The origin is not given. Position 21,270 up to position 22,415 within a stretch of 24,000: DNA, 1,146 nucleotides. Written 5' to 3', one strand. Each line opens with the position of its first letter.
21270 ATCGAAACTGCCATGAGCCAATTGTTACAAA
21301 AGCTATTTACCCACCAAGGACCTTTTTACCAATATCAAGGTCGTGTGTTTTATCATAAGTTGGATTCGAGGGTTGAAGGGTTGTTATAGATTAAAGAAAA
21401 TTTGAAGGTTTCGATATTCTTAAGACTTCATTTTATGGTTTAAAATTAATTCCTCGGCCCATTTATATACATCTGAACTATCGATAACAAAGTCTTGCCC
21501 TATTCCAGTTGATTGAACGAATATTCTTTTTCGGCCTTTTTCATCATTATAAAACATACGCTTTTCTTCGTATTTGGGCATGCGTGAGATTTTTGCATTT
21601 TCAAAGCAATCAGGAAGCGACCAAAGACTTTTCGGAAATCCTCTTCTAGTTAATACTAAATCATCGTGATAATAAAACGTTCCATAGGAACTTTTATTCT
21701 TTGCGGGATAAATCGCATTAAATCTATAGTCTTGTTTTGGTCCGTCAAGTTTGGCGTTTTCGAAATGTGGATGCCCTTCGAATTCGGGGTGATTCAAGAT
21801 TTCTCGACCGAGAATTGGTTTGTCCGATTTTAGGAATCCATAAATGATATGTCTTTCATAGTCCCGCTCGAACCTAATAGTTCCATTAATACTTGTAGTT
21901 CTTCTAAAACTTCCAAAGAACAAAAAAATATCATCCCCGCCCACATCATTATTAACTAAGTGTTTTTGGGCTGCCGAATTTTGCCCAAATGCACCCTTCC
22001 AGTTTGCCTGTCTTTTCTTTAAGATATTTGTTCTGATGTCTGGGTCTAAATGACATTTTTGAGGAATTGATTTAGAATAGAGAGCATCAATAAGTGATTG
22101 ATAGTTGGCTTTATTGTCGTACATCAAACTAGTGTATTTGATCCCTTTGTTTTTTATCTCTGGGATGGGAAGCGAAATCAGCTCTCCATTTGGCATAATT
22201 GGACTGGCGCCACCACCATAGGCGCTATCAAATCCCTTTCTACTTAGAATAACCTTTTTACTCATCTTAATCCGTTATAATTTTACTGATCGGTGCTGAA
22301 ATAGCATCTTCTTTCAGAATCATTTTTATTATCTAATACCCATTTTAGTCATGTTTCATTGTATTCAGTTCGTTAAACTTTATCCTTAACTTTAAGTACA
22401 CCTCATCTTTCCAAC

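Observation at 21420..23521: Retron with a partner protein unlike the known effector classes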

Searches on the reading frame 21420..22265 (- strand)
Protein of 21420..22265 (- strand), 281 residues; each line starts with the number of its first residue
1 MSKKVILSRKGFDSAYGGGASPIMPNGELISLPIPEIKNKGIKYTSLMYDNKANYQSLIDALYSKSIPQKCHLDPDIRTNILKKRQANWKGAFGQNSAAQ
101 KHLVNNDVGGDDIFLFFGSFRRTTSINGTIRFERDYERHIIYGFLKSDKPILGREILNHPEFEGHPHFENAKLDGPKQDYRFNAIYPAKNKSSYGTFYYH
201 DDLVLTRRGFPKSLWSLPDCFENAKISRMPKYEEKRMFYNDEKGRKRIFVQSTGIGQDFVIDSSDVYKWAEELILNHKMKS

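Call 3: search_protein_families(library=pfam, proteins=[window:21420-22265:-], max_evalue=0.01)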
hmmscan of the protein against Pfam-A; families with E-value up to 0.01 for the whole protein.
window:21420-22265:- (281 aa): 1 family
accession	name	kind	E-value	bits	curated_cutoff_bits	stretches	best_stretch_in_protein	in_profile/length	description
PF18754.6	Nmad3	-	1.1e-56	192.7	27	1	4-262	1-247/247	Nucleotide modification associated domain 3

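Call 4: search_protein_families(library=padloc, proteins=[window:21420-22265:-], max_evalue=0.01)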
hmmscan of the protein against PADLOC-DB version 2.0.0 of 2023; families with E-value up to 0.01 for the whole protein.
window:21420-22265:- (281 aa): 0 families

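Call 5: search_protein_families(library=ncbifam, proteins=[window:21420-22265:-], max_evalue=0.01)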
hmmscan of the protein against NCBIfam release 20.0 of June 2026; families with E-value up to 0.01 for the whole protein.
window:21420-22265:- (281 aa): 0 families

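Call 8: find_homologous_proteins(query=window:21420-22265:-, max_evalue=0.001)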
Query window:21420-22265:- (281 aa): 2765 proteins with E <= 0.001 among 3091 candidates; the best 120 are listed.
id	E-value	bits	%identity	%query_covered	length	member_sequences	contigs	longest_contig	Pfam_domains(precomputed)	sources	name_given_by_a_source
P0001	7.8e-191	651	100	100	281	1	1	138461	PF18754.7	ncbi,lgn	-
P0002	5.6e-70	254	47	96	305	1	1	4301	PF18754.7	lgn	-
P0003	9.3e-68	247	49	96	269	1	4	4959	PF18754.7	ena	-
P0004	5.9e-67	244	47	98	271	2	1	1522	PF18754.7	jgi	jgi:hypothetical protein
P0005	1.0e-66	244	47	96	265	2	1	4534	PF18754.7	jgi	-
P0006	1.8e-66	243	47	96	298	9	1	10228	PF18754.7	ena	-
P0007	3.2e-66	242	48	96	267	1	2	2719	PF18754.7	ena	-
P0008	9.3e-66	240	47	96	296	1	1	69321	PF18754.7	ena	-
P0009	1.6e-65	240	48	96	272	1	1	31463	PF18754.7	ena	-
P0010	2.4e-65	239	45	96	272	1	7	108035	PF18754.7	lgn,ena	-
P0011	2.9e-65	239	47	96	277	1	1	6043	PF18754.7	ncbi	ncbi:MAG: hypothetical protein AAF573_11770 [Bacteroidota bacterium]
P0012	4.5e-65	238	46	96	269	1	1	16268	PF18754.7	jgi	-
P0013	6.3e-65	238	46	98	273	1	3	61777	PF18754.7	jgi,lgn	-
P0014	1.3e-64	237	46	98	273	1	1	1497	PF18754.7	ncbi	-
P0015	2.5e-64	236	47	96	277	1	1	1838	PF18754.7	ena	-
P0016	2.5e-64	236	44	99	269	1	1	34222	PF18754.7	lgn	-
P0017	3.3e-64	235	46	96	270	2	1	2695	PF18754.7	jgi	-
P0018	4.3e-64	235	45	96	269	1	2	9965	PF18754.7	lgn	-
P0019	1.2e-63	233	46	96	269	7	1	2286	PF18754.7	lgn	-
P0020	3.1e-63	232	44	98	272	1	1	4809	PF18754.7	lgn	-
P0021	3.5e-63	232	48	98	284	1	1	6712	PF18754.7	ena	-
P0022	5.9e-63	231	47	97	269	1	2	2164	PF18754.7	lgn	-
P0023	7.0e-63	231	46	98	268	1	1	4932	PF18754.7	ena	-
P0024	7.1e-63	231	43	96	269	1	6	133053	PF18754.7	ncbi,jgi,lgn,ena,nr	ncbi:MAG TPA: hypothetical protein VJ953_20120 [Saprospiraceae bacterium]|nr:hypothetical protein [S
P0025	1.7e-62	230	43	99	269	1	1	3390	PF18754.7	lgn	-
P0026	4.7e-60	222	44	97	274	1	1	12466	PF18754.7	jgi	jgi:Nucleotide modification associated domain 3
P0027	1.4e-59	220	45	96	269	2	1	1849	PF18754.7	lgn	-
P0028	3.3e-59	219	45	96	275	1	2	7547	PF18754.7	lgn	-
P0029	1.6e-58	217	48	98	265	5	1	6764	PF18754.7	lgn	-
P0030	3.3e-58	216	44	96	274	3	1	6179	PF18754.7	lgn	-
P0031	4.1e-58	215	44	96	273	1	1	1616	PF18754.7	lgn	-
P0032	8.2e-58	214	41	96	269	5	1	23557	PF18754.7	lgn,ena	-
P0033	1.0e-57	214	45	98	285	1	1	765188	PF18754.7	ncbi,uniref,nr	ncbi:hypothetical protein QQ008_08735 [Fulvivirgaceae bacterium BMA10]|uniref:Nucleotide modificatio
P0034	1.4e-57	214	44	97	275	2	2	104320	PF18754.7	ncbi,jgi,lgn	jgi:hypothetical protein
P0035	2.8e-55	206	43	98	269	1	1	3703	PF18754.7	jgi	-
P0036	4.0e-55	206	42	98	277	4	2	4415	PF18754.7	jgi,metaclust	metaclust:\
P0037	8.7e-55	204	44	97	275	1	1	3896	PF18754.7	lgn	-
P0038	2.0e-54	203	42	96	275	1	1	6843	PF18754.7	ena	-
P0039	2.9e-54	203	44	98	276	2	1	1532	PF18754.7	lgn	-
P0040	6.9e-54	201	48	85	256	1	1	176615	PF18754.7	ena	-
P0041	1.1e-53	201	42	99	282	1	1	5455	PF18754.7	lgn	-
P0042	1.1e-53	201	42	96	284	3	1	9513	PF18754.7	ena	-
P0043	1.5e-53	200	42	97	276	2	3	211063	PF18754.7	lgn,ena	-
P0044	3.3e-53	199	42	96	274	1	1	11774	PF18754.7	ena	-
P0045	4.5e-53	199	42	96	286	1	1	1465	PF18754.7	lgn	-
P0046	8.2e-53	198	41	97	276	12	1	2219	PF18754.7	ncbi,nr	ncbi:MAG: hypothetical protein KAU01_02770 [Candidatus Cloacimonetes bacterium]|nr:hypothetical prot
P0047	9.1e-53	198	41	97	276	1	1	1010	PF18754.7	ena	-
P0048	1.4e-52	197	41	96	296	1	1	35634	PF18754.7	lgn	-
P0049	1.8e-52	197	39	98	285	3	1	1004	PF18754.7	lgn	-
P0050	6.2e-52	195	44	98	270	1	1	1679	PF18754.7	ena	-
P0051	3.7e-51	193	41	98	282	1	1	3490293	PF18754.7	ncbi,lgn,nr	ncbi:hypothetical protein SANA_28840 [Gottschalkiaceae bacterium SANA]|nr:hypothetical protein SANA_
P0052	5.1e-51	192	41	99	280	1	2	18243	PF18754.7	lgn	-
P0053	2.8e-50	190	42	98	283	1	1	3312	PF18754.7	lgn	-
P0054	3.9e-50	189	42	96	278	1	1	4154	PF18754.7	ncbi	-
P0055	9.8e-50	188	39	99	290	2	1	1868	PF18754.7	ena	-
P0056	1.5e-49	187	42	96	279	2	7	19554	PF18754.7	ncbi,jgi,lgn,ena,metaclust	metaclust:\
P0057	1.5e-49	187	40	96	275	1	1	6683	PF18754.7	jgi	-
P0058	1.8e-49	187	41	96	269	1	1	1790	PF18754.7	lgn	-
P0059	3.9e-49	186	40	96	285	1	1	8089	PF18754.7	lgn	-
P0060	3.9e-49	186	43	96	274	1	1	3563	PF18754.7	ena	-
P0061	5.1e-49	185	41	96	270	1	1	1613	PF18754.7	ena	-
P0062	5.7e-49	185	42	97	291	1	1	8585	PF18754.7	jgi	-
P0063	6.4e-49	185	41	93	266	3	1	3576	PF18754.7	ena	-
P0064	1.7e-48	184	40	98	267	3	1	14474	PF18754.7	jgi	-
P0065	2.5e-48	183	43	96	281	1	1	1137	PF18754.7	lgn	-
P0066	2.7e-48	183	40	96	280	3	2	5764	PF18754.7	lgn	-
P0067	2.9e-48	183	40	98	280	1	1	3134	PF18754.7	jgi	jgi:hypothetical protein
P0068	3.1e-48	183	39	100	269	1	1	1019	PF18754.7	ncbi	-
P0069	3.2e-48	183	43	97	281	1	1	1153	PF18754.7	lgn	-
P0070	3.6e-48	183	42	98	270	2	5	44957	PF18754.7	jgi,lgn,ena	-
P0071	6.3e-48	182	42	96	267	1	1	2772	PF18754.7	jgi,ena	-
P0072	6.6e-48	182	41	97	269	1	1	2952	PF18754.7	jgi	jgi:hypothetical protein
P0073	1.2e-47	181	40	100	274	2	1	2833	PF18754.7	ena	-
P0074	1.5e-47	181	37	99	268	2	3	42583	PF18754.7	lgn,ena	-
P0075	1.9e-47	180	42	96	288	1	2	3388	PF18754.7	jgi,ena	-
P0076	2.1e-47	180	40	96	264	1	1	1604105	PF18754.7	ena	-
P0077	2.6e-47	180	41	97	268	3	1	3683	PF18754.7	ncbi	-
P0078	3.3e-47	180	39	99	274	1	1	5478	PF18754.7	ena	-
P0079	4.6e-47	179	41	96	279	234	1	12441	PF18754.7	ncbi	-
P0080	5.1e-47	179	38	98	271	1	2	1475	PF18754.7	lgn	-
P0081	5.5e-47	179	39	98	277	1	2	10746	PF18754.7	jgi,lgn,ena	-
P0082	5.5e-47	179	38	97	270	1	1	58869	PF18754.7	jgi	jgi:Nucleotide modification associated domain 3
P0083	5.8e-47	179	39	96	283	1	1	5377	PF18754.7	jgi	jgi:hypothetical protein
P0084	7.9e-47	178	40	96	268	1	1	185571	PF18754.7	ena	-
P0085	8.1e-47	178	39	96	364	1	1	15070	PF18754.7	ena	-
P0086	9.0e-47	178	39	97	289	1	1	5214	PF18754.7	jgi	jgi:hypothetical protein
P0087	1.0e-46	178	40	100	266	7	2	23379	PF18754.7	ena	-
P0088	1.1e-46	178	39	97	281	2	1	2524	PF18754.7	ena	-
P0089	1.1e-46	178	38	97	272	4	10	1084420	PF18754.7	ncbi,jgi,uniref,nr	ncbi:hypothetical protein GCM10027429_17970 [Marivirga atlantica]|jgi:hypothetical protein|uniref:Nu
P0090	1.4e-46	178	44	75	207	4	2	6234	PF18754.7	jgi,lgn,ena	jgi:hypothetical protein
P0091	1.4e-46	178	41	98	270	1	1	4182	PF18754.7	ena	-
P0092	1.4e-46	177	39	99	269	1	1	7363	PF18754.7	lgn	-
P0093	1.5e-46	177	39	98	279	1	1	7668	PF18754.7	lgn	-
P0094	1.6e-46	177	41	96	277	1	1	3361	PF18754.7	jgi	jgi:Nucleotide modification associated domain 3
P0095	1.9e-46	177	40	96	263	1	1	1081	PF18754.7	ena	-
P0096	2.0e-46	177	39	97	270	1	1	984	PF18754.7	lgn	-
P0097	2.4e-46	177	41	96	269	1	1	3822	PF18754.7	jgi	jgi:hypothetical protein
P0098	2.4e-46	177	41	96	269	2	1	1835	PF18754.7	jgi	-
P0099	2.6e-46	177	40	98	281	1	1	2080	PF18754.7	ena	-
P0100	3.1e-46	176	39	98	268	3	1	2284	PF18754.7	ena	-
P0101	3.4e-46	176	41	96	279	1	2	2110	PF18754.7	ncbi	-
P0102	3.5e-46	176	40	97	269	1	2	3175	PF18754.7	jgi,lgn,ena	-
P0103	4.0e-46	176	40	96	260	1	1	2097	PF18754.7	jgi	jgi:hypothetical protein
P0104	5.0e-46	176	40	95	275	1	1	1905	PF18754.7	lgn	-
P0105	5.3e-46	176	41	97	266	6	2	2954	PF18754.7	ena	-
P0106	6.0e-46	175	41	97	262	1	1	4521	PF18754.7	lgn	-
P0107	6.6e-46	175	40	99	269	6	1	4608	PF18754.7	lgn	-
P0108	6.6e-46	175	40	98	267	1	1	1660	PF18754.7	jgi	jgi:hypothetical protein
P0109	6.7e-46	175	40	96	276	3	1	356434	PF18754.7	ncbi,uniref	ncbi:hypothetical protein ACTWQL_06445 [Pseudalkalibacillus sp. R45]|uniref:Nmad3 family putative nu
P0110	7.1e-46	175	40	96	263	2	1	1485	PF18754.7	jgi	-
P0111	7.6e-46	175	37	98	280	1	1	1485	PF18754.7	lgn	-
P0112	8.1e-46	175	39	98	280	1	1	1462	PF18754.7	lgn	-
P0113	8.5e-46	175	42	96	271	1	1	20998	PF18754.7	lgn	-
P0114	8.8e-46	175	40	100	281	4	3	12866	PF18754.7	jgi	-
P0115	1.0e-45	175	42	93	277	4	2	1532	PF18754.7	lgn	-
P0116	1.3e-45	174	41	98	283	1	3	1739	PF18754.7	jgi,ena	-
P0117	1.3e-45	174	40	97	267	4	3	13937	PF18754.7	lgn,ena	-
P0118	1.5e-45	174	39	96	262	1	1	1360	PF18754.7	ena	-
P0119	1.6e-45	174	39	99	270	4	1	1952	PF18754.7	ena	-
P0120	2.2e-45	174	40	96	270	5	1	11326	PF18754.7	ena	-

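Call 15: find_related_loci(query=A1, collection=genome_contigs, flank=6000)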
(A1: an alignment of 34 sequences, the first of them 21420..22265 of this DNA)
Query A1 (281 aa) in genome_contigs; peptide patterns used: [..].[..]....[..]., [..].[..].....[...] (x = any residue, [..] = any of these).
599 stretches matched a pattern (row limit reached: there are more); 549 encode a relative of the query (tblastn E <= 1e-3); the best 80 are kept; 80 distinct loci.
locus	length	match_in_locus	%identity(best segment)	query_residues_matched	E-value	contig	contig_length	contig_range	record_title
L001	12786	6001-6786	46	4-274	8e-65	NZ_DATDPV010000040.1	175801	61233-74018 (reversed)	MAG: Flavobacterium sp. isolate SMAG_U7930 k141_2227448, whole genome shotgun sequence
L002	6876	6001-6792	47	4-278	3e-63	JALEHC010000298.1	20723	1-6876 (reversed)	MAG: Saprospiraceae bacterium isolate HH_bin16 k97_46370, whole genome shotgun sequence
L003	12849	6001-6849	45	4-279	9e-61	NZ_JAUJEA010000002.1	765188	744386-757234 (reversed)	Splendidivirga corallicola strain BMA10 NAEMHLCP_2, whole genome shotgun sequence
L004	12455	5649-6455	39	1-278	8e-55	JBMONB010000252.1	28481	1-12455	MAG: Bacillota bacterium isolate Betzabe_MAG065 MAG065_252, whole genome shotgun sequence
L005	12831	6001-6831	39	1-277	1e-53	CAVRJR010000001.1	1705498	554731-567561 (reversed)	MAG: Candidatus Bathyarchaeota archaeon isolate MFD01476.bin.2.86 genome assembly, contig: contig_35412, whole genome sh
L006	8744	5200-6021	38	4-274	8e-53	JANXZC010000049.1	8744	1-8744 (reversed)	MAG: Syntrophus sp. (in: bacteria) isolate GL140_4_metabat_222 GL140_4_k141_2662416, whole genome shotgun sequence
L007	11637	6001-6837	38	1-274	8e-53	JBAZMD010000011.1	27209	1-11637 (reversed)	MAG: Patescibacteria group bacterium isolate SO_2017_LW4_32 scaffold_3727_c1_LW137-91_2017, whole genome shotgun sequenc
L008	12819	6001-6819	40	4-274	4e-52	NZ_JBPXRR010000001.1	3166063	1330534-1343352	Pseudalkalibacillus sp. Hm43 Hm43_ctg01, whole genome shotgun sequence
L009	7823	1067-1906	37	4-279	1e-51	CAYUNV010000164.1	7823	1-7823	MAG TPA_asm: uncultured Negativicutes bacterium isolate binchicken_co104_52 genome assembly, contig: NODE_7469_length_78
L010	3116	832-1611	40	4-275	2e-50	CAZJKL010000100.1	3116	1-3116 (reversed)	MAG TPA_asm: uncultured Bacteroidales bacterium isolate binchicken_co113_124 genome assembly, contig: NODE_37615_length_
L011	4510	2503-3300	39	4-275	2e-50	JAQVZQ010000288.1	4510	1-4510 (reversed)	MAG: Dysgonamonadaceae bacterium isolate STF2_177 NODE_74001_length_4510_cov_2.335843_Sandtown_F2, whole genome shotgun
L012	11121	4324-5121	38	1-280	6e-50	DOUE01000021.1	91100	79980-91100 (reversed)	MAG TPA_asm: Erysipelotrichaceae bacterium isolate UBA12416 contig_3564, whole genome shotgun sequence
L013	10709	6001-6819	38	4-274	6e-50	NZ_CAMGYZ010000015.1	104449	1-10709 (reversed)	Bacillus sp. Marseille-Q3570 contig00015, whole genome shotgun sequence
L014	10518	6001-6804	40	4-279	3e-50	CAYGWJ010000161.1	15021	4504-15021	MAG TPA_asm: uncultured Anaerolineae bacterium isolate ERP119294_co2_411 genome assembly, contig: k141_3166001, whole ge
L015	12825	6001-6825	38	2-274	4e-50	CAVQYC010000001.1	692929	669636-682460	MAG: uncultured delta proteobacterium isolate MFD01828.bin.1.64 genome assembly, contig: contig_17396, whole genome shot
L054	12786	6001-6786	39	4-276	2e-44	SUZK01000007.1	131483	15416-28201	MAG: Rikenellaceae bacterium isolate SIG174 NODE_663_length_131483_cov_16.036869, whole genome shotgun sequence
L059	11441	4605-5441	36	1-274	9e-44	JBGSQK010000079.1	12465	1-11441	MAG: Alphaproteobacteria bacterium isolate JTS-AC329 k141_3070290, whole genome shotgun sequence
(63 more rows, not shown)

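Call 57: search_protein_families(library=padloc, proteins=[L054:3053-3922:+, L054:3928-5802:+, L054:5998-7218:+, L059:29-517:+, L059:510-1862:+, L059:1859-2494:+, L059:2469-3206:+, L059:3203-4318:+], max_evalue=0.001)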
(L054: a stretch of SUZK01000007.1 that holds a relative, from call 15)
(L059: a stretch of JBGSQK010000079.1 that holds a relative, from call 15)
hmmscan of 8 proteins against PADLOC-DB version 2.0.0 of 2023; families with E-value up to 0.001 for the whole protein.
L054:3053-3922:+ (289 aa): 44 families (the best 25 are shown)
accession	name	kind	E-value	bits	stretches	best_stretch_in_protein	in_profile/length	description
PDLC02952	RT_VI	-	3e-67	224.9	1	13-283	13-259/279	-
PDLC02946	RT_III-A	-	2.3e-48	163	1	13-264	41-275/330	-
PDLC02943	RT_III-A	-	4.3e-48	161.9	1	13-269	29-269/322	-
PDLC02941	RT_II-A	-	7.3e-44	148.2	1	64-266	53-258/309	-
PDLC02942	RT_III-A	-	1.4e-41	140.7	1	64-266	82-285/341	-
PDLC02948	RT_IX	-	6.9e-40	135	1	64-236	82-255/317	-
PDLC02960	RT-Protease_XI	-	7.4e-40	135.4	1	64-282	46-275/506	single gene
PDLC02959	RT-Protease_XI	-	9.9e-40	134.9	1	64-284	48-280/510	single gene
PDLC02962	RT-TIR_XII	-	5.3e-39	132.4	1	57-261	49-265/478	single gene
PDLC02961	RT-TIR_XII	-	2.8e-38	130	1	56-260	50-266/475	single gene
PDLC02945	RT_III-A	-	7.4e-38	128.5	2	15-158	49-174/362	-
PDLC02967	RT-Toprim_I-C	-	1.5e-36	124.3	1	64-260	48-260/549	single gene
PDLC03739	RT_Ec107-like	-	2.2e-36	123.8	1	63-268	48-255/307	retron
PDLC02955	RT_X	-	4.3e-36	122.7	1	60-235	33-208/272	-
PDLC03740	RT_outgroup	-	4.4e-36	123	2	42-156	115-227/407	retron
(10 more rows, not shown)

L054:3928-5802:+ (624 aa): 3 families
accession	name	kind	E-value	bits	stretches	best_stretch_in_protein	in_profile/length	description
PDLC05030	PDC-S49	-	2.6e-152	506.7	1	4-621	4-624/629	-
PDLC05031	PDC-S49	-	2.1e-100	335.4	1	5-619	8-610/624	-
PDLC05029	PDC-S49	-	2.4e-82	275.6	1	6-619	8-609/619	-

L054:5998-7218:+ (406 aa): 0 families

L059:29-517:+ (162 aa): 31 families (the best 25 are shown)
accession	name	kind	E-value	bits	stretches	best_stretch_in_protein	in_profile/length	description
PDLC02959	RT-Protease_XI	-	1.3e-35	121.3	1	13-137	211-326/510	single gene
PDLC02960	RT-Protease_XI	-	5.5e-35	119.3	1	14-136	209-323/506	single gene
PDLC02962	RT-TIR_XII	-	2.9e-34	116.8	1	14-133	218-334/478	single gene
PDLC02961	RT-TIR_XII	-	9.3e-34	115.1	1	14-135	220-335/475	single gene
PDLC02965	RT-Toprim_I-C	-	7.9e-32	108.8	1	13-132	194-312/529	single gene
PDLC02968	RT-Toprim_I-C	-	6.1e-31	105.9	1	13-134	194-314/529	single gene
PDLC02956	RT_XIII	-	9.9e-20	69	1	10-137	324-433/469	-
PDLC02966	RT-Toprim_I-C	-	1.1e-19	68.4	1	13-120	230-325/568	single gene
PDLC02963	RT-Toprim_I-C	-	1.2e-19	68.3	1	13-122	225-322/552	single gene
PDLC03739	RT_Ec107-like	-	5.7e-18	63.3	1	16-123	203-300/307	retron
PDLC02946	RT_III-A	-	1.9e-17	61.4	1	15-122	226-322/330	-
PDLC02964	RT-Toprim_I-C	-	3.2e-17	60.4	1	7-77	208-281/554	single gene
PDLC02967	RT-Toprim_I-C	-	3.7e-17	60.3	1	7-72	207-275/549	single gene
PDLC02942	RT_III-A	-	2.6e-16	57.6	1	16-133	235-340/341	-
PDLC02945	RT_III-A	-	8.5e-14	49.4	1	15-120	257-351/362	-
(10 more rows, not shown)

L059:510-1862:+ (450 aa): 0 families

L059:1859-2494:+ (211 aa): 0 families

L059:2469-3206:+ (245 aa): 0 families

L059:3203-4318:+ (371 aa): 1 family
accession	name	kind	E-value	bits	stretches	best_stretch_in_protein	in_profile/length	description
PDLC04726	PDC-M60C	-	3.4e-05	20.9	1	3-77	2-76/407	-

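Call 59: search_protein_families(library=pfam, proteins=[L059:510-1862:+, L059:1859-2494:+, L059:2469-3206:+, L059:3203-4318:+, L059:4605-5468:+, L059:5865-9008:+, L059:9010-10236:+, L054:5998-7218:+], max_evalue=0.001)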
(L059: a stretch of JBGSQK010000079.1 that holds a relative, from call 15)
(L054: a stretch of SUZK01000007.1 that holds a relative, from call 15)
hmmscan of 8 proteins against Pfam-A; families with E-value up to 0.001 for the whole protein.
L059:510-1862:+ (450 aa): 1 family
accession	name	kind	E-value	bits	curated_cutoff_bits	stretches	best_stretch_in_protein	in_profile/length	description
PF22561.2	HisKin-conflict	-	2e-49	169.3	27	1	125-448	1-303/303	Histidine Kinase domain observed in conflict contexts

L059:1859-2494:+ (211 aa): 0 families

L059:2469-3206:+ (245 aa): 1 family
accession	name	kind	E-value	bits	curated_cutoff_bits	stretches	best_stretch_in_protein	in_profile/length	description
PF22563.2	iREC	-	3.5e-20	72.5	27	1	16-115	7-115/115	Inactive Receiver domain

L059:3203-4318:+ (371 aa): 1 family
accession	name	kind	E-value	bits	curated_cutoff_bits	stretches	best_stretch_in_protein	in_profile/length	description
PF00072.30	Response_reg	-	4.6e-06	27.2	30.2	1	4-119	1-100/111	Response regulator receiver domain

L059:4605-5468:+ (287 aa): 1 family
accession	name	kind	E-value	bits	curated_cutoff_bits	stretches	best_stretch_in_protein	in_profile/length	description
PF18754.6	Nmad3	-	8.4e-58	196.3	27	1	4-261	1-243/247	Nucleotide modification associated domain 3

L059:5865-9008:+ (1047 aa): 1 family
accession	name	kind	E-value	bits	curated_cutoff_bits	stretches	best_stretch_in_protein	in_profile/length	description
PF07728.20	AAA_5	-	1.4e-09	38.5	22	1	785-913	31-139/139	AAA domain (dynein-related subfamily)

L059:9010-10236:+ (408 aa): 1 family
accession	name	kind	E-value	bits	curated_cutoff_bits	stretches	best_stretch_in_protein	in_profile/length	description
PF10117.15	McrBC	-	5e-61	206.8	23.9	1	52-359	1-318/318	McrBC 5-methylcytosine restriction system component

L054:5998-7218:+ (406 aa): 1 family
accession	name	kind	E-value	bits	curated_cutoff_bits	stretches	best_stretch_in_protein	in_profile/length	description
PF18754.6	Nmad3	-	7.4e-71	239.1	27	1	2-247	1-246/247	Nucleotide modification associated domain 3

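Call 61: predict_structure(alignment_id=A1)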
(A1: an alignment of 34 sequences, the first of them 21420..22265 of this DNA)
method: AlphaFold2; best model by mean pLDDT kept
length: 281 residues; sequences in the alignment: 34
mean_pLDDT: 90.0   pTM: 0.90
mean pLDDT of the five models: 90.0, 88.7, 87.7, 87.5, 86.0
residues with pLDDT >= 90: 187; 70-90: 77; 50-70: 17; < 50: 0
segments of 3 or more residues with pLDDT < 50: none
pLDDT, mean of each block of 10 residues (from residue 1): 93 82 96 88 92 92 91 93 92 94 95 97 95 93 98 94 91 73 93 97 92 90 81 73 82 77 97 93 60
secondary structure, 60 per line:
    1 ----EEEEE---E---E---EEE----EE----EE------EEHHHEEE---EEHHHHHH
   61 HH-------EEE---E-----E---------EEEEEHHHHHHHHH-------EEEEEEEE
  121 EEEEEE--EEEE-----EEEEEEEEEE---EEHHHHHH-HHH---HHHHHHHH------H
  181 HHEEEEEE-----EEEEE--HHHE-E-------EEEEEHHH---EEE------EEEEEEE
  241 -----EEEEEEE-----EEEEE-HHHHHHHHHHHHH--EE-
elements in order: E5-9 E21-23 E47-49 H55-62 E70-72 E92-96 H97-105 E113-126 E129-132 E138-147 H153-158 H166-173 E183-188 E194-198 E214-218 E225-227 E234-240 E246-252 E258-262 H264-276
